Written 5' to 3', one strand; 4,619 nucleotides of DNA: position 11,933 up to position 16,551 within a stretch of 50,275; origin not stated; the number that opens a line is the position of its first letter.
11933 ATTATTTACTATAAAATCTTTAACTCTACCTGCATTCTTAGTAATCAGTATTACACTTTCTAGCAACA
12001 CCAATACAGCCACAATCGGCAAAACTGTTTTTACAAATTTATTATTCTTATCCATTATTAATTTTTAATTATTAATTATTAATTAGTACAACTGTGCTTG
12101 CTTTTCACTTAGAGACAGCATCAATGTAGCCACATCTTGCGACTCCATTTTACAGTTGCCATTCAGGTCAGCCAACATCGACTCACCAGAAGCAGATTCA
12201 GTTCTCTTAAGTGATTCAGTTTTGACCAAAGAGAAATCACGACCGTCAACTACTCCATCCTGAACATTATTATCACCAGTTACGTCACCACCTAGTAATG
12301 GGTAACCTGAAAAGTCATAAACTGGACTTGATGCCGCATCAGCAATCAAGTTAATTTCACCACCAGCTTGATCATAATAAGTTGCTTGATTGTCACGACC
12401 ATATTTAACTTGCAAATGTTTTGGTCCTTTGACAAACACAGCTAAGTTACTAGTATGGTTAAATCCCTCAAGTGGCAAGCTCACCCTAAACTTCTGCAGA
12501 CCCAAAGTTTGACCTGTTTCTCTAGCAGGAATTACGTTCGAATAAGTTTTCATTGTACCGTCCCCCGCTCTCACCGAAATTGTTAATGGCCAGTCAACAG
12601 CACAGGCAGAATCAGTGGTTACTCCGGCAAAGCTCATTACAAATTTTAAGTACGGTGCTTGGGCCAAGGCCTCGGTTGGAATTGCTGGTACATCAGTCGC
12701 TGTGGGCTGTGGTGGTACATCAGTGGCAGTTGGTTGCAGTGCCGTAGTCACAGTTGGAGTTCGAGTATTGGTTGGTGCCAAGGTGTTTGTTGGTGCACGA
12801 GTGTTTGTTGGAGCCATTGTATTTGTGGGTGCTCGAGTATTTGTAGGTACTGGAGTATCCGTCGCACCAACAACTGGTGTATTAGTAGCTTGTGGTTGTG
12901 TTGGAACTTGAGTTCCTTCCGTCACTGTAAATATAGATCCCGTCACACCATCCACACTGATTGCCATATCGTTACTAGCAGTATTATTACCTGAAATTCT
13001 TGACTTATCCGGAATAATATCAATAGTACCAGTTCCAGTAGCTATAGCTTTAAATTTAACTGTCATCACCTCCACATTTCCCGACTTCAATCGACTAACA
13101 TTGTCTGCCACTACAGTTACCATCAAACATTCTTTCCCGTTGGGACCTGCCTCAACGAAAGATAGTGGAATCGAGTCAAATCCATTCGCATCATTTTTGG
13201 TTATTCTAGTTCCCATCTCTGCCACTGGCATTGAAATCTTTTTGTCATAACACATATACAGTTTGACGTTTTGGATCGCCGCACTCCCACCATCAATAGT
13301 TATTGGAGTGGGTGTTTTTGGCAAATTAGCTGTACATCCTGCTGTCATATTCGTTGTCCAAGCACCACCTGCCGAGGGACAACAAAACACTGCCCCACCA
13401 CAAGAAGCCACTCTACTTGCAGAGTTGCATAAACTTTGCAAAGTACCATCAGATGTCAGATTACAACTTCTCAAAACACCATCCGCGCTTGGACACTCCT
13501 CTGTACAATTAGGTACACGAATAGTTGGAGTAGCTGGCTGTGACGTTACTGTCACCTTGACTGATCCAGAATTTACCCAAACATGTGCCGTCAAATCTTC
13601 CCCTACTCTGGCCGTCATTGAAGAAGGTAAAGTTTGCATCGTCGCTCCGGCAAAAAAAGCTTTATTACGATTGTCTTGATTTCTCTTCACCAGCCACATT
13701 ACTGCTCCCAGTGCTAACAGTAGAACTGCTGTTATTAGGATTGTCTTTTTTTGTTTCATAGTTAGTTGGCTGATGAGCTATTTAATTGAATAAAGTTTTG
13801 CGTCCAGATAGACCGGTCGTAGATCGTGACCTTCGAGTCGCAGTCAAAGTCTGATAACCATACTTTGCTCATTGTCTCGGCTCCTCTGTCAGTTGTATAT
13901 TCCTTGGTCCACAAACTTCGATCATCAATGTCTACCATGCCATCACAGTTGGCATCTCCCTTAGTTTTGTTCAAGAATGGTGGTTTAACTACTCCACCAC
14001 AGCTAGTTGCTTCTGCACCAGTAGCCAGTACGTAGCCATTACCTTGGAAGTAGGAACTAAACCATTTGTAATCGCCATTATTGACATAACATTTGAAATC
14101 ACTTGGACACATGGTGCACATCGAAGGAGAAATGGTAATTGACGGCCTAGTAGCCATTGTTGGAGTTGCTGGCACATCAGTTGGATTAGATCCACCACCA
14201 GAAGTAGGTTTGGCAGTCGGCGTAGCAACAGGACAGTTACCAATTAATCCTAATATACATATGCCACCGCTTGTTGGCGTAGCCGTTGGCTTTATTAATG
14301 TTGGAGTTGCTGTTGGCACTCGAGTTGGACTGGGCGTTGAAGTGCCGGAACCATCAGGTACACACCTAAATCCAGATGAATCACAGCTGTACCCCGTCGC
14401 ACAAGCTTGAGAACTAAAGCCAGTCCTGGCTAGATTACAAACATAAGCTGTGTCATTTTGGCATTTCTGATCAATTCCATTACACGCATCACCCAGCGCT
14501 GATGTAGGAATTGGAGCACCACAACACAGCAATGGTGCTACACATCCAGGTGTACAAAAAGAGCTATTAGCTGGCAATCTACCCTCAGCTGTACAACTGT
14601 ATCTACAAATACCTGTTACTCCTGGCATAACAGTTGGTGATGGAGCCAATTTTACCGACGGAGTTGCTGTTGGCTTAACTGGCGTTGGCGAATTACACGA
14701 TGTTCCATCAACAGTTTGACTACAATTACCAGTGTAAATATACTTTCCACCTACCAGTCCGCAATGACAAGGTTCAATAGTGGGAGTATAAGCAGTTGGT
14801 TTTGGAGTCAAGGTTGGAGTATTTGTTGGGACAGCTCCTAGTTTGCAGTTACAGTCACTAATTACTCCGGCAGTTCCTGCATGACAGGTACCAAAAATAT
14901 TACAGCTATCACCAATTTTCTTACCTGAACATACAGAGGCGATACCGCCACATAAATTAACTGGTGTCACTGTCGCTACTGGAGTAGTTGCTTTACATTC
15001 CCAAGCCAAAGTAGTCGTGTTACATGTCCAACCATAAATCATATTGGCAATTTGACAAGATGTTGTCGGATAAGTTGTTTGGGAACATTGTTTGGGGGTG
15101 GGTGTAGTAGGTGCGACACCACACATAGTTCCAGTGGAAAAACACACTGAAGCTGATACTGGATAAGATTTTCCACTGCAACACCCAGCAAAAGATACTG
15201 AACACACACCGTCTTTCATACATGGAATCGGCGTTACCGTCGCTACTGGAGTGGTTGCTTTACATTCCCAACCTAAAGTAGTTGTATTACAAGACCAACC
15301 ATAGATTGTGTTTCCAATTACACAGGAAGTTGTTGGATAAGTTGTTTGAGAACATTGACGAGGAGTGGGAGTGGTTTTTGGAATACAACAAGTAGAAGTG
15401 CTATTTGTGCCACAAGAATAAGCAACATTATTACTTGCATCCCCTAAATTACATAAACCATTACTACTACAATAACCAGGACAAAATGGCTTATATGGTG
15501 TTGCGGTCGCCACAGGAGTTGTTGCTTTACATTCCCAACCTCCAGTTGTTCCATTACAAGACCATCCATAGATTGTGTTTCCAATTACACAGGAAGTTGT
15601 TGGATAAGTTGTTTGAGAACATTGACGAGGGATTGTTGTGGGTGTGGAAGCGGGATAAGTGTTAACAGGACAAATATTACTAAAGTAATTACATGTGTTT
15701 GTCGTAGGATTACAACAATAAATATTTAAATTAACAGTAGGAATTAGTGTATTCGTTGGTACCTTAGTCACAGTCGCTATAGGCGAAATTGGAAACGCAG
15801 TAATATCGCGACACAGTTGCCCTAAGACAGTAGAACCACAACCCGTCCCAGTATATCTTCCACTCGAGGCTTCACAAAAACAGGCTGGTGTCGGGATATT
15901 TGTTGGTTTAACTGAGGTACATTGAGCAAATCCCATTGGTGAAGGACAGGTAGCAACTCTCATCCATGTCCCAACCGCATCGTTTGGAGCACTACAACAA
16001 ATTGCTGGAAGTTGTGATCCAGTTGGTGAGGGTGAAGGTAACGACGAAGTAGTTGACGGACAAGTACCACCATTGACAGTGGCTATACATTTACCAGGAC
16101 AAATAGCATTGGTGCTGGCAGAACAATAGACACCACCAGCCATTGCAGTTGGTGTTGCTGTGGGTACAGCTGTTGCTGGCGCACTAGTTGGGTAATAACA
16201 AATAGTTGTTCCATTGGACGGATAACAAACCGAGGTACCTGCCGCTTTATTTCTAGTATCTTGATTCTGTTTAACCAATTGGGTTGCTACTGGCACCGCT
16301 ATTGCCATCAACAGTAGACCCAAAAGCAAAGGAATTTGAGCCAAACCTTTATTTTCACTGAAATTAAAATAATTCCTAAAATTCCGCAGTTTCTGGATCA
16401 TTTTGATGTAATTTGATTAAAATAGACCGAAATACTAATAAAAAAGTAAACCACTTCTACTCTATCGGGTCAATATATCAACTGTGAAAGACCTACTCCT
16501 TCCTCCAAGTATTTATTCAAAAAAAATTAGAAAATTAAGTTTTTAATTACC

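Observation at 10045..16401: Cohesin-dockerin-LPXTG surface-assembly operon with non-enzymatic, cysteine-rich cargo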

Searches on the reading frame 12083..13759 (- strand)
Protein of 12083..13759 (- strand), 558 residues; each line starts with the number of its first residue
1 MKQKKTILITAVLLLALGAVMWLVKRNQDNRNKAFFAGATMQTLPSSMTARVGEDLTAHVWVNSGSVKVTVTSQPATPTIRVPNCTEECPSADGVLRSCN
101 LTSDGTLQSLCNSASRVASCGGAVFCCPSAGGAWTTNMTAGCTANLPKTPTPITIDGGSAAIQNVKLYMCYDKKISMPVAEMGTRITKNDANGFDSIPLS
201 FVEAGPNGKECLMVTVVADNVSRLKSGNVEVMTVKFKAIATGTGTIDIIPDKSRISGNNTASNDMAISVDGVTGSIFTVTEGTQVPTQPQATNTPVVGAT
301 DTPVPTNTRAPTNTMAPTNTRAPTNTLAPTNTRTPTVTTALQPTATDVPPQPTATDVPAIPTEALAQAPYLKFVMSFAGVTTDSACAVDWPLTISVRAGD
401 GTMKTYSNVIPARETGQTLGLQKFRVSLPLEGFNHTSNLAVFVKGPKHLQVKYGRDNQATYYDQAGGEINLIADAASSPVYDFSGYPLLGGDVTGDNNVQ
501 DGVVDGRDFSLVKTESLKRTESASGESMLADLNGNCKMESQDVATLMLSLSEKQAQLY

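Call 3: search_protein_families(library=pfam, proteins=[window:12083-13759:-], max_evalue=1)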
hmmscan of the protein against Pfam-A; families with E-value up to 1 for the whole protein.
window:12083-13759:- (558 aa): 1 family
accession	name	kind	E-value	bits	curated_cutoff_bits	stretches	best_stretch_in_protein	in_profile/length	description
PF00404.24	Dockerin_1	-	0.00011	22.8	22.9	1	500-547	6-53/57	Dockerin type I domain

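Call 4: search_protein_families(library=ncbifam, proteins=[window:12083-13759:-], max_evalue=1)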
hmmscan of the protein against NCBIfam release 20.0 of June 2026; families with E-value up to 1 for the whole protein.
window:12083-13759:- (558 aa): 2 families
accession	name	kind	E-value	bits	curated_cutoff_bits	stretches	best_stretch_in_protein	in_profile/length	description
NF058582.1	Microco_LAVTG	domain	0.059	13.5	27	1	7-26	13-32/34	LAVTG motif-containing sortase-dependent surface protein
NF038253.1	GBS_IgA_bnd_BAC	equivalog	0.072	10.9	1700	1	282-362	832-909/1127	IgA Fc-binding protein BAC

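Call 28: search_solved_structures(query=A3, max_evalue=10, show_alignments=2)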
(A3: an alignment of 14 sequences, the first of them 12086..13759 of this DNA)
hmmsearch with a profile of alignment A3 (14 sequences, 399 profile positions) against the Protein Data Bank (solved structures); distinct sequences matched with E-value up to 10: 18.
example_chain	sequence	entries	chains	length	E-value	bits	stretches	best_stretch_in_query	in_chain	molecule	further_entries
1ohz_B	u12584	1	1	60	6.7e-05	25.6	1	330-390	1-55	ENDO-1,4-BETA-XYLANASE Y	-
2ccl_B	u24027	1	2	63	0.00014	24.5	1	328-390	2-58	ENDO-1,4-BETA-XYLANASE Y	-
8x39_A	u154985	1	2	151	0.0029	20.2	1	332-394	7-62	Serine protease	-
8x3a_A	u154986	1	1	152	0.003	20.2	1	332-394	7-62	Serine protease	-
8zvk_A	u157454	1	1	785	0.015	17.9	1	328-392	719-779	AaBgIC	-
4fl4_A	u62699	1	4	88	0.019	17.5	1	331-391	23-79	Glycoside hydrolase family 9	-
2vn5_B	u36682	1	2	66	0.079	15.5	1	340-391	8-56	ENDOGLUCANASE A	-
5nrm_B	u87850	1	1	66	0.19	14.2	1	331-391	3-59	DocCel5: Type I dockerin repeat domain from A. cellulolyticus family 5 endoglucanase WP_01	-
2y3n_B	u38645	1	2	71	0.19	14.2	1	329-389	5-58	CELLULOSOMAL FAMILY-48 PROCESSIVE GLYCOSIDE HYDROLASE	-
4cj0_A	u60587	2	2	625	0.23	14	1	328-390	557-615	ENDOGLUCANASE D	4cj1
1clc_A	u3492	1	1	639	0.24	13.9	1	328-390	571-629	ENDOGLUCANASE CELD; EC: 3.2.1.4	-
6kg9_A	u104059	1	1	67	0.43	13.1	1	340-390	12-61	And cellulose-binding endoglucanase family 9 CelL ortholog dockerin domain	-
5nrk_B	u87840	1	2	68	0.98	11.9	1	331-391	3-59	DocCel5: Type I dockerin repeat domain from A. cellulolyticus family 5 endoglucanase WP_01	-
4dh2_B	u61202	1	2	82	1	11.8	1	331-391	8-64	Dockerin type 1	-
6kgc_B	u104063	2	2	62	1.2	11.7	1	340-389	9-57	And cellulose-binding endoglucanase family 9 CelL ortholog dockerin domain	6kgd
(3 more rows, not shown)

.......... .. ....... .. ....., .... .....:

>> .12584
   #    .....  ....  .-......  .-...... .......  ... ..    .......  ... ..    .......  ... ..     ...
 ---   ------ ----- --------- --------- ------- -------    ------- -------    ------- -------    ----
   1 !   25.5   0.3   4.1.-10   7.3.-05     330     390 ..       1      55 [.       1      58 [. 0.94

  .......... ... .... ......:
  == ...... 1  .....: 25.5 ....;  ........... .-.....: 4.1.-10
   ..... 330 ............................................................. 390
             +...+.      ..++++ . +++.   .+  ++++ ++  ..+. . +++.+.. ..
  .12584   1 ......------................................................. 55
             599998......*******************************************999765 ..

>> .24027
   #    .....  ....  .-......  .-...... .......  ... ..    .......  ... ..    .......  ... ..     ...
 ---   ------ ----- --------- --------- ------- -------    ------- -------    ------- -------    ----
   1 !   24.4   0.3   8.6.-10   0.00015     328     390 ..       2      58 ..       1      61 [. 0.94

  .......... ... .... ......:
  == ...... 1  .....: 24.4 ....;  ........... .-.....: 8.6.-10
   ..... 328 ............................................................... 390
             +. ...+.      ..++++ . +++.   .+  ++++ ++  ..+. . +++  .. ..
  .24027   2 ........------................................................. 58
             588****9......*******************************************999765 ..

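Call 30: find_homologous_proteins(query=window:12086-13759:-)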
Query window:12086-13759:- (558 aa): 10 proteins with E <= 0.001 among 8000 candidates.
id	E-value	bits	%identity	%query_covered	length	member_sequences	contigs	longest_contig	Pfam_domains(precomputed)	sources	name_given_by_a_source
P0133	0.0e+0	1238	100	100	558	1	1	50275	-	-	-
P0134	4.0e-78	281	52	34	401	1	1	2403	-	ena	-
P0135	3.1e-75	272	53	34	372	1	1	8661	-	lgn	-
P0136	4.6e-74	268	56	36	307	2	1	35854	-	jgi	jgi:hypothetical protein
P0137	1.2e-73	267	43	63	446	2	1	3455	-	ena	-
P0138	4.0e-73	265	37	72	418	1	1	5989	-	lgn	-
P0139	5.8e-72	261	53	34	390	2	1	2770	-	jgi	-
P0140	6.1e-70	254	57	34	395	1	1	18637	-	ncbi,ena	-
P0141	1.3e-69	253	45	46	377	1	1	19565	-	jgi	jgi:hypothetical protein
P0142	1.3e-60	224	49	34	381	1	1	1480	-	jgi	jgi:hypothetical protein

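Call 49: predict_structure(alignment_id=A5)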
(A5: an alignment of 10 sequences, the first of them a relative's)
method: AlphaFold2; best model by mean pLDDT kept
length: 558 residues; sequences in the alignment: 10
mean_pLDDT: 58.5   pTM: 0.36
mean pLDDT of the five models: 58.5, 58.1, 56.7, 56.4, 53.8
residues with pLDDT >= 90: 41; 70-90: 175; 50-70: 103; < 50: 239
segments of 3 or more residues with pLDDT < 50: 1-3, 23-35, 67-87, 91-94, 100-103, 145-157, 262-264, 284-365, 447-468, 489-558
pLDDT, mean of each block of 10 residues (from residue 1): 61 75 46 52 85 91 62 34 44 50 50 68 68 70 47 46 84 88 86 78 84 82 75 93 90 71 54 83 51 37 33 32 32 31 32 31 55 72 62 73 78 71 83 76 54 31 39 77 56 30 33 39 36 34 41 31
secondary structure, 60 per line:
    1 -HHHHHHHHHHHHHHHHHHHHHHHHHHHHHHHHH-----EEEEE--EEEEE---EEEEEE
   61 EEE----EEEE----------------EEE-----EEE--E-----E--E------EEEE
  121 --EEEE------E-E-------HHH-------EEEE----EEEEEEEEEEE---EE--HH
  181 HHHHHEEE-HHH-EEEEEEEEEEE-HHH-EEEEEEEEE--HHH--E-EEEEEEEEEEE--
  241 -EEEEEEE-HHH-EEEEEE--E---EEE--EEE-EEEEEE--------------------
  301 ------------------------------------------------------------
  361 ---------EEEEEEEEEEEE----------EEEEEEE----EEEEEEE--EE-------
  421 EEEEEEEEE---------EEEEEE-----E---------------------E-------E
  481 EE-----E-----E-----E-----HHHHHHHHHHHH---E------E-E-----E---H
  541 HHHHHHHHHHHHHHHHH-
elements in order: H2-34 E40-44 E47-51 E55-63 E68-71 E88-90 E96-98 E117-120 E123-126 E153-156 E161-171 H179-185 E186-188 E194-204 E210-218 E228-238 E242-248 E254-259 E266-268 E271-273 E275-280 E370-381 E392-398 E403-409 E421-429 E439-444 E480-482 H506-517 H540-557

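Call 53: fold_search(model_id=the predicted structure, library=pdb)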
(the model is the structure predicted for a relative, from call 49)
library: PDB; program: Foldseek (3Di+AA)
matches with E <= 10: 1961; with E <= 0.001: 10
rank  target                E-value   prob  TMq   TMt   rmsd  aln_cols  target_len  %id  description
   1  6kgf_A                6.5e-06  1.00  0.20  0.68   8.2       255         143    9  Crystal structure of CaDoc0917(R16D)-CaCohA2 complex at pH 8.2 (released 2020-07-08)
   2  2ccl_A                5.2e-05  1.00  0.19  0.61  10.8       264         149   10  THE S45A, T46A MUTANT OF THE TYPE I COHESIN-DOCKERIN COMPLEX FROM THE CELLULOSOME OF CLOSTRIDIUM THERMOCELLUM (released 2007-02-13)
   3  1g1k_A                7.3e-05  1.00  0.20  0.63   5.6       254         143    9  COHESIN MODULE FROM THE CELLULOSOME OF CLOSTRIDIUM CELLULOLYTICUM (released 2000-11-22)
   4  6ixy_B                8.1e-05  0.99  0.18  0.21  25.0       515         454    6  X-ray structure of major pilin from C. perfringens SM101 (released 2019-08-14)
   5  5xcc_A                2.1e-04  0.99  0.18  0.22  23.7       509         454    7  X-ray structure of Clostridium perfringens pili protein CppA (released 2018-02-28)
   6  6ixy_A                2.9e-04  0.96  0.15  0.18  21.3       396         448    8  X-ray structure of major pilin from C. perfringens SM101 (released 2019-08-14)
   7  2jh2_A                4.2e-04  1.00  0.17  0.57  12.3       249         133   10  X-ray crystal structure of a cohesin-like module from Clostridium perfringens (released 2007-11-06)
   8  1anu                  5.2e-04  1.00  0.19  0.61   9.2       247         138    9  COHESIN-2 DOMAIN OF THE CELLULOSOME FROM CLOSTRIDIUM THERMOCELLUM (released 1997-07-23)
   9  2w1n                  6.2e-04  0.99  0.18  0.39  21.8       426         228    8  cohesin and fibronectin type-III double module construct from the Clostridium perfringens glycoside hydrolase GH84C (released 2009-02-03)
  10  1ohz_A                7.7e-04  1.00  0.19  0.62   8.5       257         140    9  Cohesin-Dockerin complex from the cellulosome of Clostridium thermocellum (released 2003-11-20)
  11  2jh2_C                1.7e-03  1.00  0.18  0.65  10.4       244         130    9  X-ray crystal structure of a cohesin-like module from Clostridium perfringens (released 2007-11-06)
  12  5xcb                  1.8e-03  1.00  0.18  0.29   9.9       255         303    7  X-ray structure of domains D1 and D2 of Clostridium perfringens pili protein CppA (released 2018-02-28)
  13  6xqq_B                9.5e-03  0.15  0.08  0.16  25.3       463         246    8  Structure of human D462-E4 TCR (released 2020-08-19)
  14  1a5f_L                9.5e-03  0.10  0.07  0.13  24.8       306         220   10  FAB FRAGMENT OF A MONOCLONAL ANTI-E-SELECTIN ANTIBODY (released 1999-04-20)
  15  1hxm_B                1.2e-02  0.30  0.09  0.20  27.9       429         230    7  Crystal Structure of a Human Vgamma9/Vdelta2 T Cell Receptor (released 2001-06-20)
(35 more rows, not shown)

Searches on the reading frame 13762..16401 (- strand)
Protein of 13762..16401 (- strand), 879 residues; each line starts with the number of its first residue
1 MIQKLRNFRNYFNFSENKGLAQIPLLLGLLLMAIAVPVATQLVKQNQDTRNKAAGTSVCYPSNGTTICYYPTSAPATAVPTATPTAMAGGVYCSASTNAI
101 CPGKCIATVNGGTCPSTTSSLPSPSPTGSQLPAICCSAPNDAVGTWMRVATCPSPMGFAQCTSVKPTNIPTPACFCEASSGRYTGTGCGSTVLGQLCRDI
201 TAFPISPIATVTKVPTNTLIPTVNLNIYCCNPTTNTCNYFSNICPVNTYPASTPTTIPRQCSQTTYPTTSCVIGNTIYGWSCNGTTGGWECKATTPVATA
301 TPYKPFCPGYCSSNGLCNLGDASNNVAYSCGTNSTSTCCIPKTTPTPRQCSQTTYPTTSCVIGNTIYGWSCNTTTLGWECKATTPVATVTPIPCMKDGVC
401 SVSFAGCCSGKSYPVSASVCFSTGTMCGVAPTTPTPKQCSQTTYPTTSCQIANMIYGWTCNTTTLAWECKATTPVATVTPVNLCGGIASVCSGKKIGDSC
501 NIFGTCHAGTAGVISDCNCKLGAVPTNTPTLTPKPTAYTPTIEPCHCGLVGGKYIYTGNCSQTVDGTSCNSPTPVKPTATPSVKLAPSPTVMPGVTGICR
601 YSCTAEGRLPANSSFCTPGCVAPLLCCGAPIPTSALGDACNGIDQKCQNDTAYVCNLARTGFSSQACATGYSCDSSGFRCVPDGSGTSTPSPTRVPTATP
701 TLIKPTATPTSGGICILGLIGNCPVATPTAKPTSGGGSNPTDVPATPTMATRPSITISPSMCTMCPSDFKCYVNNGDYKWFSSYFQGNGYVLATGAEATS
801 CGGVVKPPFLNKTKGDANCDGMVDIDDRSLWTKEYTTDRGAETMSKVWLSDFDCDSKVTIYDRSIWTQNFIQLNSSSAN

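Call 3: search_protein_families(library=pfam, proteins=[window:13762-16401:-], max_evalue=1)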
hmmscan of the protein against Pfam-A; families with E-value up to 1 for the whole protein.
window:13762-16401:- (879 aa): 2 families
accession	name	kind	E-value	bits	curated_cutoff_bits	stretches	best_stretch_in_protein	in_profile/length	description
PF05676.18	NDUF_B7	-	0.031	14.4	26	0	438-468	19-49/63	NADH-ubiquinone oxidoreductase B18 subunit (NDUFB7)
PF25210.1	Kelch_FKB95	-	0.16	12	70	0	351-378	168-195/268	FKB95, Kelch-repeats domain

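Call 4: search_protein_families(library=ncbifam, proteins=[window:13762-16401:-], max_evalue=1)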
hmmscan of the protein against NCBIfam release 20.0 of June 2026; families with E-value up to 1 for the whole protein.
window:13762-16401:- (879 aa): 0 families

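Call 67: search_protein_families(library=pfam, alignment_id=A8, max_evalue=0.01)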
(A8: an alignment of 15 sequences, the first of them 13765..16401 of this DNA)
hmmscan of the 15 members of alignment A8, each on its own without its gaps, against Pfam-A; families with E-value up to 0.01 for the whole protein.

A. member 1, window:13765-16401:- (879 aa): 0 families

B. families by the number of members that match (of 15 scanned): 3 families
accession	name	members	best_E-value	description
PF00404.24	Dockerin_1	4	0.0001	Dockerin type I domain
PF07495.19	Y_Y_Y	1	3.4e-05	Y_Y_Y domain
PF13320.12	GH123_cat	1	0.00036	Glycoside hydrolase 123, catalytic domain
